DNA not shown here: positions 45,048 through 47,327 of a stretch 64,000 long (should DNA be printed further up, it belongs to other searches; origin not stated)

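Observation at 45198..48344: Receptor-like protein with two tandem degenerate kinase domains, a TM helix and a long TPR array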

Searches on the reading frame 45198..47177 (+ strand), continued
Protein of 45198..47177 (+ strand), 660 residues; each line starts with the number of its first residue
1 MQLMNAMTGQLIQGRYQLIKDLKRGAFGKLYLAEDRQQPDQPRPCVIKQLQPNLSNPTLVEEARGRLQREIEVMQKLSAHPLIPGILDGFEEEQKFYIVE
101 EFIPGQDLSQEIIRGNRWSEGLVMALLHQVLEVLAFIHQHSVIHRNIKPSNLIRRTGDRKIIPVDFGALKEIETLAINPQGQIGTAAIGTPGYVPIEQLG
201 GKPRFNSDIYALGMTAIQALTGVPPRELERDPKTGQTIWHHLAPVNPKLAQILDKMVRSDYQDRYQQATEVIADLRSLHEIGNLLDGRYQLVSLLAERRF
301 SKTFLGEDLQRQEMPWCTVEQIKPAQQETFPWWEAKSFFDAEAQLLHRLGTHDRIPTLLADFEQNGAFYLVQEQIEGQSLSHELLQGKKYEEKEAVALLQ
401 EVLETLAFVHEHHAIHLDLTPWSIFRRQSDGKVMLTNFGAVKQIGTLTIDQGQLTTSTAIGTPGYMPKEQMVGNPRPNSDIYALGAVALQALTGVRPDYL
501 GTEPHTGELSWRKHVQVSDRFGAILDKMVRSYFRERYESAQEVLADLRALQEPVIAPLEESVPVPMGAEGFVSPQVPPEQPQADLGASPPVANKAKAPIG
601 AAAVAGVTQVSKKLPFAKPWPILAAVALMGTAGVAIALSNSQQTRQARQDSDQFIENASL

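Call 14: find_related_loci(query=window:45198-47177:+, collection=genome_contigs, flank=6000)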
Query window:45198-47177:+ (660 aa) in genome_contigs; peptide patterns used: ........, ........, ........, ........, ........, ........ (x = any residue, [..] = any of these).
42 stretches matched a pattern; 17 encode a relative of the query (tblastn E <= 1e-3); 16 distinct loci.
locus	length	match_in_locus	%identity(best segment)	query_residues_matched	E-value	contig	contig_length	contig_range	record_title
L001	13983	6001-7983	97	1-660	0e+0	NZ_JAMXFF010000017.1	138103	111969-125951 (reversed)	Laspinema palackyanum D2a NODE_18_length_138103_cov_63.770507, whole genome shotgun sequence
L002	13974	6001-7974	95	1-660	0e+0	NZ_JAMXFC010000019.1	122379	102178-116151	Laspinema sp. D2d NODE_27_length_122379_cov_54.778573, whole genome shotgun sequence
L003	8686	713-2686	95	1-660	0e+0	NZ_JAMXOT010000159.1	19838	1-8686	Oscillatoria sp. HE19RPO 193, whole genome shotgun sequence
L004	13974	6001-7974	94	1-660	0e+0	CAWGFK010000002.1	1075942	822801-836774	MAG: uncultured cyanobacterium isolate MFD01721.bin.1.50 genome assembly, contig: contig_13528, whole genome shotgun seq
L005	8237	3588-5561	94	1-660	0e+0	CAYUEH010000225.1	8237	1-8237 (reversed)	MAG TPA_asm: uncultured Laspinema sp. isolate binchicken_co405_170 genome assembly, contig: NODE_13310_length_8237_cov_1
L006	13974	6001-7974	93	1-660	0e+0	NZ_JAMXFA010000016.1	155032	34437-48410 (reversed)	Laspinema olomoucense D3b NODE_16_length_155032_cov_100.459843, whole genome shotgun sequence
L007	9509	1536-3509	93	1-660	0e+0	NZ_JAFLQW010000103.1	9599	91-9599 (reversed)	Phormidium pseudopriestleyi FRX01 c_000000021679, whole genome shotgun sequence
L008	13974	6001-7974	85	1-660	0e+0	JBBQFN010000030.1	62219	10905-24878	MAG: Cyanophyceae cyanobacterium isolate Co_metawrap_1029 Cmw_1029_k141_27697449_length_62219_cov_44.9915, whole genome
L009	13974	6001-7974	94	1-660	0e+0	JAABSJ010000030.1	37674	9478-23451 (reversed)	MAG: Oscillatoria sp. isolate S11.Bin022 Scaffold_30, whole genome shotgun sequence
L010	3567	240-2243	60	1-659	0e+0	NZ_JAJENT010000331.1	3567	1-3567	Phormidium sp. CCY1219 NODE_1314363+_length_3567_cov_94.49, whole genome shotgun sequence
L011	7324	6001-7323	96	1-552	0e+0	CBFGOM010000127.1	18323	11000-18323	MAG TPA_asm: uncultured Oscillatoriaceae bacterium isolate SRR29873479_metabat2_16 genome assembly, contig: ERZ27315265.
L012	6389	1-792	89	124-660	8e-152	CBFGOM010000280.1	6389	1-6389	MAG TPA_asm: uncultured Oscillatoriaceae bacterium isolate SRR29873479_metabat2_16 genome assembly, contig: ERZ27315265.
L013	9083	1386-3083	47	9-568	2e-176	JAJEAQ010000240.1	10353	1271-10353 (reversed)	MAG: Trichodesmium sp. jk18x7bins.61 k141_2656021, whole genome shotgun sequence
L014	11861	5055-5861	47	11-552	3e-67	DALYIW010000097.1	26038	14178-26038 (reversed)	MAG TPA_asm: Coleofasciculaceae cyanobacterium CTOTU46601 NODE_106_length_26038_cov_3.682138, whole genome shotgun seque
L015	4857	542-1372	45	9-551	1e-65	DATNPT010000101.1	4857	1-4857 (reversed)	MAG TPA_asm: Chroococcales cyanobacterium isolate SMAG_U16488 k141_2352151, whole genome shotgun sequence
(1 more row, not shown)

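Call 37: predict_structure(alignment_id=A2)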
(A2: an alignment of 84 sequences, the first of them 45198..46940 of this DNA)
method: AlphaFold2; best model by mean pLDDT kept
length: 581 residues; sequences in the alignment: 84
mean_pLDDT: 91.8   pTM: 0.81
mean pLDDT of the five models: 91.8, 90.7, 90.6, 90.1, 90.0
residues with pLDDT >= 90: 465; 70-90: 83; 50-70: 15; < 50: 18
segments of 3 or more residues with pLDDT < 50: 1-4, 564-573, 579-581
pLDDT, mean of each block of 10 residues (from residue 1): 63 96 87 92 94 89 95 96 96 94 95 87 94 98 97 94 94 93 91 96 97 98 97 96 93 98 98 91 94 88 95 93 82 91 97 97 96 95 94 98 98 97 96 95 89 85 95 96 98 97 94 97 98 97 98 76 48 47 50
secondary structure, 60 per line:
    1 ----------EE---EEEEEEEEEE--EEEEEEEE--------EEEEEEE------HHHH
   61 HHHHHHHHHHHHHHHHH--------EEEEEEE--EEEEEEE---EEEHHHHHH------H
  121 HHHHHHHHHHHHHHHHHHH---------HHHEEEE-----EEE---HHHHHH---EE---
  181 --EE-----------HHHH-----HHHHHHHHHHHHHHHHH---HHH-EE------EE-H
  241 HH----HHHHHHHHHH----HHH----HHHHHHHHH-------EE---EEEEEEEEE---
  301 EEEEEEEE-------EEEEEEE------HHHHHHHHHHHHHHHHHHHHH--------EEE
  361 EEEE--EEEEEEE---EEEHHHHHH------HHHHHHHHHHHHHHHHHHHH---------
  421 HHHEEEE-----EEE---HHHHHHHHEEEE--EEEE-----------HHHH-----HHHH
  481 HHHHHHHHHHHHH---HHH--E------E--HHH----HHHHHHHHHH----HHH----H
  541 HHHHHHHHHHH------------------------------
elements in order: E16-25 E28-35 E44-50 H57-77 E86-92 E95-101 E105-107 H108-113 H120-139 E152-155 E161-163 H167-172 H196-199 H205-221 H247-256 H268-276 E289-297 E301-308 E316-322 H329-349 E358-364 E367-373 E377-379 H380-385 H392-411 E424-427 E433-435 H439-446 E447-450 E453-456 H468-471 H477-493 H519-528 H540-551

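Call 40: fold_search(model_id=the predicted structure, library=pdb)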
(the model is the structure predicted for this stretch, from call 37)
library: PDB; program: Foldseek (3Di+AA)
matches with E <= 10: 2000; with E <= 0.001: 2000
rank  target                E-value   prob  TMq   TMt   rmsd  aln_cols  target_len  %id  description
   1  9ymt                  1.5e-15  1.00  0.39  0.80   3.8       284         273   24  Staphylococcus aureus serine/threonine kinase Stk1 with inhibitor GW779439X (released 2026-03-11)
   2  5u94                  1.9e-15  1.00  0.37  0.78   4.4       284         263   24  Crystal structure of the Mycobacterium tuberculosis PASTA kinase PknB in complex with the potential theraputic kinase in (released 2017-12-20)
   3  4eqm_A                3.8e-15  1.00  0.39  0.81   3.2       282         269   25  Structural analysis of Staphylococcus aureus serine/threonine kinase PknB (released 2012-06-27)
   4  5m06_B                7.6e-15  1.00  0.36  0.80   4.0       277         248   26  Crystal structure of Mycobacterium tuberculosis PknI kinase domain (released 2017-01-11)
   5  5m07_A                1.2e-14  1.00  0.36  0.79   4.1       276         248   25  Crystal structure of Mycobacterium tuberculosis PknI kinase domain, C20A mutant (released 2017-01-11)
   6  5m08_B                1.6e-14  1.00  0.35  0.75   5.6       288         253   24  Crystal structure of Mycobacterium tuberculosis PknI kinase domain, C20A_R136A double mutant (released 2017-01-11)
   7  4eqm_D                1.7e-14  1.00  0.37  0.78   7.0       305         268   20  Structural analysis of Staphylococcus aureus serine/threonine kinase PknB (released 2012-06-27)
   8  1o6y                  2.6e-14  1.00  0.37  0.77   4.4       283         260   24  Catalytic domain of PknB kinase from Mycobacterium tuberculosis (released 2003-01-30)
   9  6i2p_A                2.8e-14  1.00  0.35  0.70   6.3       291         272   24  Crystal structure of the Mycobacterium tuberculosis PknB kinase domain (L33E mutant) in complex with its substrate Gar (released 2019-05-22)
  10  4x3f_A                4.5e-14  1.00  0.37  0.75   5.8       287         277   23  Crystal structure of the intracellular domain of the M. tuberculosis Ser/Thr kinase PknA (released 2015-01-21)
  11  3ori_A                4.5e-14  1.00  0.35  0.73   4.8       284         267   25  Mycobacterium tuberculosis PknB kinase domain L33D mutant (crystal form 1) (released 2010-12-15)
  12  4ow8                  5.2e-14  1.00  0.39  0.78   4.8       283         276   24  Crystal structure of kinase domain of PknA from Mtb (released 2015-02-04)
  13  4x3f_B                5.8e-14  1.00  0.37  0.73   5.0       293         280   22  Crystal structure of the intracellular domain of the M. tuberculosis Ser/Thr kinase PknA (released 2015-01-21)
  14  7b56_B                5.8e-14  1.00  0.36  0.65   6.0       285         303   23  Crystal structure of CaMKII-actinin complex bound to AMPPNP (released 2022-06-22)
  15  2vz6_B                7.2e-14  1.00  0.35  0.67   5.8       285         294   24  Structure of human calcium calmodulin dependent protein kinase type II alpha (CAMK2A) in complex with Indirubin E804 (released 2008-08-26)
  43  5hu3_A                5.8e-13  1.00  0.35  0.74   5.8       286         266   23  Drosophila CaMKII-D136N in complex with a phosphorylated fragment of the Eag potassium channel and Mg2+/ADP (released 2017-02-01)
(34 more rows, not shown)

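Call 44: find_related_loci(query=A3, collection=metagenome_contigs, flank=4000)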
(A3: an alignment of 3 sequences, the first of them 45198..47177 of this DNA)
Query A3 (660 aa) in metagenome_contigs; peptide patterns used: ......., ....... (x = any residue, [..] = any of these).
222 stretches matched a pattern; 18 encode a relative of the query (tblastn E <= 1e-3); 18 distinct loci.
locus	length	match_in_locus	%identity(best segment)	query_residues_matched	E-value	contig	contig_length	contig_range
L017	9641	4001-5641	55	9-550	0e+0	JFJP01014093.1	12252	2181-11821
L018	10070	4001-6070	47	4-659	0e+0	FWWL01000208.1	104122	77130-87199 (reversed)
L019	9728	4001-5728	50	9-554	5e-180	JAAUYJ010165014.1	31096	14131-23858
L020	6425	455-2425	43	9-634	8e-172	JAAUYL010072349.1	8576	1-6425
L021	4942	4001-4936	47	14-577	3e-78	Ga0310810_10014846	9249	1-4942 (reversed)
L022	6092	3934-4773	48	14-565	6e-77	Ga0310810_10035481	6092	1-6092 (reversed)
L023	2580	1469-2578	41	14-625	1e-77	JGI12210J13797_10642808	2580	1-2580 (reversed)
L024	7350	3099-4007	47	12-565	5e-74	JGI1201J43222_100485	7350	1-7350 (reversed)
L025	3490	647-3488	46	11-561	1e-73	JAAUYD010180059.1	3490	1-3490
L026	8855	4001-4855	46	1-552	5e-70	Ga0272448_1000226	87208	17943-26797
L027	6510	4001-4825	44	11-559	1e-67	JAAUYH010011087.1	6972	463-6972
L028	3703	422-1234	43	7-554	1e-64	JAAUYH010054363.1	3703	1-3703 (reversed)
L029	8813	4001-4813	43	7-554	4e-64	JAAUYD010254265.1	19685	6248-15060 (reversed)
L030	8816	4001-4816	43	11-544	9e-63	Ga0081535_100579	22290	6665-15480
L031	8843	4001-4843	42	11-557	4e-58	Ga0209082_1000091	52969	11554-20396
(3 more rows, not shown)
